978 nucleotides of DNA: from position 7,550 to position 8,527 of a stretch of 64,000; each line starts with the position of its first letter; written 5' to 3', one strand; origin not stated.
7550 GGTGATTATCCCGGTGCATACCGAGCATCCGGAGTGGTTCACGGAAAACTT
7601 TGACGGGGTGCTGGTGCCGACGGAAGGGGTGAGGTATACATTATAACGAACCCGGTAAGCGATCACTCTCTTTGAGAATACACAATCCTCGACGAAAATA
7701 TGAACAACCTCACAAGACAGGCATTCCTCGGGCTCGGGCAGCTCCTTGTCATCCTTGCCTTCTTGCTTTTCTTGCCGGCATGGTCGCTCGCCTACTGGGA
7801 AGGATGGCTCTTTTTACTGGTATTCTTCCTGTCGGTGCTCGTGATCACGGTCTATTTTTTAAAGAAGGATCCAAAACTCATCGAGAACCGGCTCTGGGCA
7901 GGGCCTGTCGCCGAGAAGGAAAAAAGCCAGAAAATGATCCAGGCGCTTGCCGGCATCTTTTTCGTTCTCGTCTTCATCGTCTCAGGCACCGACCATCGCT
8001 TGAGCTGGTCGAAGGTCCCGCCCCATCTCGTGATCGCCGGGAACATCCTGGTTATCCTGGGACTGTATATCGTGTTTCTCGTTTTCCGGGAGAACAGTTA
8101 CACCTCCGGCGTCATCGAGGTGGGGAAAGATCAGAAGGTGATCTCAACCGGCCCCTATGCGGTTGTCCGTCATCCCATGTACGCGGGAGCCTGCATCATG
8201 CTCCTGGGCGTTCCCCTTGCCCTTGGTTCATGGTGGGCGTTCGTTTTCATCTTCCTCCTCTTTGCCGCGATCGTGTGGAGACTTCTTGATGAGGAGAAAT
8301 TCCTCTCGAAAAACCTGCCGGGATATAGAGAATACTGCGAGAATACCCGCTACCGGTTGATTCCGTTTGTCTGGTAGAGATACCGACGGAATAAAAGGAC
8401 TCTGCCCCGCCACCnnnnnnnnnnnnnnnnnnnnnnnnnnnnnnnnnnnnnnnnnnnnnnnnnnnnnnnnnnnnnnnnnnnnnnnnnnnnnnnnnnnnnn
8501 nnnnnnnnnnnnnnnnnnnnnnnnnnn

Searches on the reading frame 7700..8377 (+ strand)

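Call 32: search_protein_families(library=pfam, proteins=[window:7700-8377:+], max_evalue=0.001)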
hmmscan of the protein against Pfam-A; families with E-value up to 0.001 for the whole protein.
window:7700-8377:+ (225 aa): 4 families
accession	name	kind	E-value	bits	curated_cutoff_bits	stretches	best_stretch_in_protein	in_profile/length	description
PF04191.18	PEMT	-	2.7e-16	60.4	25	1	111-205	3-101/105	Phospholipid methyltransferase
PF04140.19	ICMT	-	4.5e-08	33.8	24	1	120-203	7-94/95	Isoprenylcysteine carboxyl methyltransferase (ICMT) family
PF01222.22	ERG4_ERG24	-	3.5e-05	23.2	27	1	138-225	342-432/432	Ergosterol biosynthesis ERG4/ERG24 family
PF02544.21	Steroid_dh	-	9.1e-05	22.9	22.6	1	143-225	72-150/150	3-oxo-5-alpha-steroid 4-dehydrogenase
